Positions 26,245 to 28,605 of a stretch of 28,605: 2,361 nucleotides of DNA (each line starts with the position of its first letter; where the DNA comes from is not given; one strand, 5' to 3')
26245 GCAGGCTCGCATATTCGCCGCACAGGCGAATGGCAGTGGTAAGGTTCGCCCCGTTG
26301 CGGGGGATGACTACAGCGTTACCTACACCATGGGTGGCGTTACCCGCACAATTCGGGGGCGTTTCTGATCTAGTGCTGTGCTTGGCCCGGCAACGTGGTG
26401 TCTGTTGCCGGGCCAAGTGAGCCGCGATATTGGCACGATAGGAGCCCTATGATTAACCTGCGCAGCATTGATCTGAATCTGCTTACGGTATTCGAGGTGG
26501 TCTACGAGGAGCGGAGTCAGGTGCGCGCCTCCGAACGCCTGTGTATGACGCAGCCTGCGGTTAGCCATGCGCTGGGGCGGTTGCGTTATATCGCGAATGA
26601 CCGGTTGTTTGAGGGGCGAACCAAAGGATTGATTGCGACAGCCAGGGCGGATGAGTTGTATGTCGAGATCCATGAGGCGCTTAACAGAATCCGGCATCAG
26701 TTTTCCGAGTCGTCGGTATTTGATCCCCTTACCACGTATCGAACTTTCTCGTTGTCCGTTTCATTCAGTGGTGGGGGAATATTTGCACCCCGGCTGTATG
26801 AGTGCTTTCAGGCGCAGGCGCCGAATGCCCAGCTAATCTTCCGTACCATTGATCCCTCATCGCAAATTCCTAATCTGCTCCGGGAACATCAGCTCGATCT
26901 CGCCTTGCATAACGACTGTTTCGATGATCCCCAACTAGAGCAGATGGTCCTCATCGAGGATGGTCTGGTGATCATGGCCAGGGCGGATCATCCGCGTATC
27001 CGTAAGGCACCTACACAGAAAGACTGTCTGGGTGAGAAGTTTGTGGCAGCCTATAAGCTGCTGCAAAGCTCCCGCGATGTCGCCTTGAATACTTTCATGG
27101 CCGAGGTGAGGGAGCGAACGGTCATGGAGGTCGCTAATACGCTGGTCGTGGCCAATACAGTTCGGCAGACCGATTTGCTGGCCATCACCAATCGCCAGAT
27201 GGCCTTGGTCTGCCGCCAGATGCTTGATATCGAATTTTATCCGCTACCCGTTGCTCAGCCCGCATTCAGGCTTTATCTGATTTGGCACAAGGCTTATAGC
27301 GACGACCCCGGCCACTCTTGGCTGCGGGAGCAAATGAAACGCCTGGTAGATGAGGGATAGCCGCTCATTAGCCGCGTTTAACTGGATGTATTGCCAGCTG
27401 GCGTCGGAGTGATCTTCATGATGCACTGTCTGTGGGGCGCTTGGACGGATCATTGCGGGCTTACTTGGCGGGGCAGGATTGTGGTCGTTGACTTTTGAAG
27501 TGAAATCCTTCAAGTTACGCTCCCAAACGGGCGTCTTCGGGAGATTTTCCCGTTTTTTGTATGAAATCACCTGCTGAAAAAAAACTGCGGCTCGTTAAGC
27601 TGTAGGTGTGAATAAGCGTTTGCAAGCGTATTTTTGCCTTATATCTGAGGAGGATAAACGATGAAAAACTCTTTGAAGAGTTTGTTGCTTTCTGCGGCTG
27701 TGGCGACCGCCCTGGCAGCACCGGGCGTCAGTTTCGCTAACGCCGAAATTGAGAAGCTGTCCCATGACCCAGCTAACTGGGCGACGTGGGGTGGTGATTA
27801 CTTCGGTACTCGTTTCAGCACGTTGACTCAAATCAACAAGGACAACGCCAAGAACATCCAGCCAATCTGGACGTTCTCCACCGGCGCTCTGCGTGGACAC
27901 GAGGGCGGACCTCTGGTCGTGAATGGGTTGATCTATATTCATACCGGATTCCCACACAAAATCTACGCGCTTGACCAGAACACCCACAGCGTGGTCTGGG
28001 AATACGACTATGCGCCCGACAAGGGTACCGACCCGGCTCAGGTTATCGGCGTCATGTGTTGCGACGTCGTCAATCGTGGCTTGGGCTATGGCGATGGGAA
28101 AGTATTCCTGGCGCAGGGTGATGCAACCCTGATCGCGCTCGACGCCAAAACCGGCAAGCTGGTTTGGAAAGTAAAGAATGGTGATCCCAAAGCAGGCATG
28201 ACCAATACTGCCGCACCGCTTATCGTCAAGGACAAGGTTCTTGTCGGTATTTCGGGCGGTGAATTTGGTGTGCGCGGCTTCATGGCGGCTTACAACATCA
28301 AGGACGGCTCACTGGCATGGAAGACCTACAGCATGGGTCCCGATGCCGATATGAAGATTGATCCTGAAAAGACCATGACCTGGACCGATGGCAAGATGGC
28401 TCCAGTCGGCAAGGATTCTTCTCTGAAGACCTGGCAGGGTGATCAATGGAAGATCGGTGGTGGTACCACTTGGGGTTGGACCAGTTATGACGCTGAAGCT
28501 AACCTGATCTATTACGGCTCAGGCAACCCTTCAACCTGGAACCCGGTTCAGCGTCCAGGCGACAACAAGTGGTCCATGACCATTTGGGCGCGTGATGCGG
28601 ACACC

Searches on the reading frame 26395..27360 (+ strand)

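Call 3: search_protein_families(library=pfam, proteins=[window:26395-27360:+])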
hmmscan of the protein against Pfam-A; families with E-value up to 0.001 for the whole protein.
window:26395-27360:+ (321 aa): 2 families
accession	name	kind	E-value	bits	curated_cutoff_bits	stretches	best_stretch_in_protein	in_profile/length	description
PF03466.25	LysR_substrate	-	1.7e-19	70.5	28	1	117-316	7-206/209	LysR substrate binding domain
PF00126.33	HTH_1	-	5.7e-13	49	26.6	1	27-85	1-59/60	Bacterial regulatory helix-turn-helix protein, lysR family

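Call 4: search_protein_families(library=ncbifam, proteins=[window:26395-27360:+])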
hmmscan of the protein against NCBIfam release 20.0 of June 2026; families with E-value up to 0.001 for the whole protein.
window:26395-27360:+ (321 aa): 32 families (the best 25 are shown)
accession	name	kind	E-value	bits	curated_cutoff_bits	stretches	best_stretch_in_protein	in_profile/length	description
NF050187.1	TransRegBsrAPseudo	equivalog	8.2e-55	186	480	1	20-315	3-296/298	LysR family transcriptional regulator BsrA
NF007063.1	PRK09508.1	equivalog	8.2e-54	183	262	1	20-317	10-304/307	transcriptional regulator LeuO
NF047710.1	TransRegCitRGProt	equivalog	1.2e-26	93.7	400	1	20-301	5-283/295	DNA-binding transcriptional repressor CitR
NF008554.1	PRK11482.1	equivalog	5.5e-26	91.3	277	1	21-279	25-277/317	YbeF family transcriptional regulator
NF045905.1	TransRegLelALeg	equivalog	1.2e-19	70.7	500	1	19-314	1-297/305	LysR family transcriptional regulator LelA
NF040786.1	LysR_Sec_metab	equivalog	4.3e-17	62.1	250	1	25-205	1-179/298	selenium metabolism-associated LysR family transcriptional regulator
NF007581.0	PRK10216.1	equivalog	9.4e-13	47.9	314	1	22-89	5-72/319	HTH-type transcriptional regulator YidZ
NF040889.1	trans_reg_YeiE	equivalog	2e-11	43.7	480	1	25-299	3-271/288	DNA-binding transcriptional regulator YeiE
NF045990.1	TransRegCbbRRhodb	equivalog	2.1e-11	43.4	450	1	22-219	3-200/304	LysR family regulator CbbR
NF008239.0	PRK11013.1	equivalog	6e-11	41.9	288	1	25-289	4-266/309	LysR family transcriptional regulator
NF008352.0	PRK11139.1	subfamily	1.2e-10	41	288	1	27-210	8-184/305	transcriptional regulator GcvA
NF007439.0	PRK09986.1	equivalog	3.4e-10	39.8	290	1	22-219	4-202/296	LysR family transcriptional regulator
TIGR03339.1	phn_lysR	subfamily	4.4e-10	39.3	341.1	1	31-208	3-175/279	aminoethylphosphonate catabolism associated LysR family transcriptional regulator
NF007491.0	PRK10086.1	equivalog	6.5e-10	38.3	316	1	21-192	13-177/313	DNA-binding transcriptional regulator DsdC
NF047711.1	PutUtilRegPtrR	equivalog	1.7e-09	37.2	400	1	26-301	2-270/283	putrescine utilization regulator PtrR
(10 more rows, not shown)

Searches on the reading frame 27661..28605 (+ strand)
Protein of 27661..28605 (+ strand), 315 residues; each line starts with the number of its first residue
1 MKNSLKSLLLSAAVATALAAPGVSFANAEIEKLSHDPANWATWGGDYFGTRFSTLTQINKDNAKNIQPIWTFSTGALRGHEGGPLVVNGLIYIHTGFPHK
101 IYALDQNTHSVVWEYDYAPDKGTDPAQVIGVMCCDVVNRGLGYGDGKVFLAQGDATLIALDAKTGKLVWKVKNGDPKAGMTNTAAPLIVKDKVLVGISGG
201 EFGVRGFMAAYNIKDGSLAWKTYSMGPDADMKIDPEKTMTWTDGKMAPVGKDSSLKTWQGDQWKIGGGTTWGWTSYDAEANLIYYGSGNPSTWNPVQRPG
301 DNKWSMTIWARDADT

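Call 3: search_protein_families(library=pfam, proteins=[window:27661-28605:+])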
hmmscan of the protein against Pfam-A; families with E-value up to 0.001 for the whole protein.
window:27661-28605:+ (315 aa): 2 families
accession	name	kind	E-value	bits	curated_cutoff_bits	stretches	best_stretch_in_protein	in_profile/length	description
PF01011.28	PQQ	-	3.1e-32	112.5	26.7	1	40-315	1-277/595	Glucose/ethanol/alcohol dehydrogenase, beta-propeller domain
PF13360.13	PQQ_2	-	5.4e-17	62.7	27.6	1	68-226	15-148/233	Outer membrane protein assembly factor BamB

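Call 4: search_protein_families(library=ncbifam, proteins=[window:27661-28605:+])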
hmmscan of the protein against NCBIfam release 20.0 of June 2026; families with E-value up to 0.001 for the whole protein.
window:27661-28605:+ (315 aa): 6 families
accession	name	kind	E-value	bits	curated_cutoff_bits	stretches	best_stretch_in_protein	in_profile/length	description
TIGR03075.1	PQQ_enz_alc_DH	subfamily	1.9e-113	379.9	480.05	1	24-315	5-281/530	PQQ-dependent dehydrogenase, methanol/ethanol family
TIGR04528.1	acido_non_PQQ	subfamily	4.7e-51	174.1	650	1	38-315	4-252/493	acido-empty-quinoprotein group A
TIGR03074.1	PQQ_membr_DH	subfamily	7.8e-25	86.8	832.65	1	31-240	148-389/783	membrane-bound PQQ-dependent dehydrogenase, glucose/quinate/shikimate family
TIGR03300.1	assembly_YfgL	equivalog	7.3e-11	41.4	285.2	1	145-222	145-216/377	outer membrane protein assembly factor BamB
NF008351.0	PRK11138.1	equivalog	1e-08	34.1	423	1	99-224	79-188/394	outer membrane protein assembly factor BamB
NF053615.1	SerThrKinAfsKStmc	equivalog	0.00067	18.4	1300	1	77-172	563-645/809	protein serine/threonine kinase AfsK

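Call 12: search_solved_structures(query=window:27661-28605:+, max_evalue=1e-20)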
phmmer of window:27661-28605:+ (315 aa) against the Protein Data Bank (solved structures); distinct sequences matched with E-value up to 1e-20: 24.
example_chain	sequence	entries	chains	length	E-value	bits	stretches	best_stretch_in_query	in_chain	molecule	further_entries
6dam_A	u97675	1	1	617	1.3e-153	514.1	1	1-315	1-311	Lanthanide-dependent methanol dehydrogenase XoxF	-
6oc5_A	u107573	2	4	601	9.8e-114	383.1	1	13-315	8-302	Lanthanide-dependent methanol dehydrogenase XoxF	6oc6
4tqo_B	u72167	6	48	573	6.3e-96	324.5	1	27-315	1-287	Methanol dehydrogenase protein, large subunit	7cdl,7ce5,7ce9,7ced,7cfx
4mae_A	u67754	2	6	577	2.2e-92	312.8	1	27-315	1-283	Methanol dehydrogenase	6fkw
5xm3_A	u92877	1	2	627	1.8e-90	306.6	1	12-315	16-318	Glucose dehydrogenase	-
9ism_A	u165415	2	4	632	3.1e-87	295.9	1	9-315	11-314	Methanol dehydrogenase, alpha subunit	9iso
1g72_A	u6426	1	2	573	7.9e-86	291.3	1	26-315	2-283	METHANOL DEHYDROGENASE HEAVY SUBUNIT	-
2ad6_A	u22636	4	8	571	3e-85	289.4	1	28-315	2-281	Methanol dehydrogenase subunit 1 | METHANOL DEHYDROGENASE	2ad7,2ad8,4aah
1lrw_A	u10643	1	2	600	3.3e-85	289.3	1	29-315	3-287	methanol dehydrogenase subunit 1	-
2d0v_A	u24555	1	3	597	6.4e-85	288.3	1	30-315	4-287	methanol dehydrogenase large subunit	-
1w6s_A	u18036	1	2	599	3.6e-84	285.8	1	29-315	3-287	METHANOL DEHYDROGENASE SUBUNIT 1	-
1h4i_A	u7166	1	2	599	3.7e-84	285.8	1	29-315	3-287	METHANOL DEHYDROGENASE SUBUNIT 1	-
1h4j_A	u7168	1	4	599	3.7e-84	285.8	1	29-315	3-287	Methanol dehydrogenase [cytochrome c] subunit 1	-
7o6z_A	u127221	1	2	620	2.3e-79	270.1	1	6-315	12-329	Methanol dehydrogenase (Cytochrome c) subunit 1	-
6zcv_A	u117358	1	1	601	6.9e-56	192.9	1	7-310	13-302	Quinoprotein ethanol dehydrogenase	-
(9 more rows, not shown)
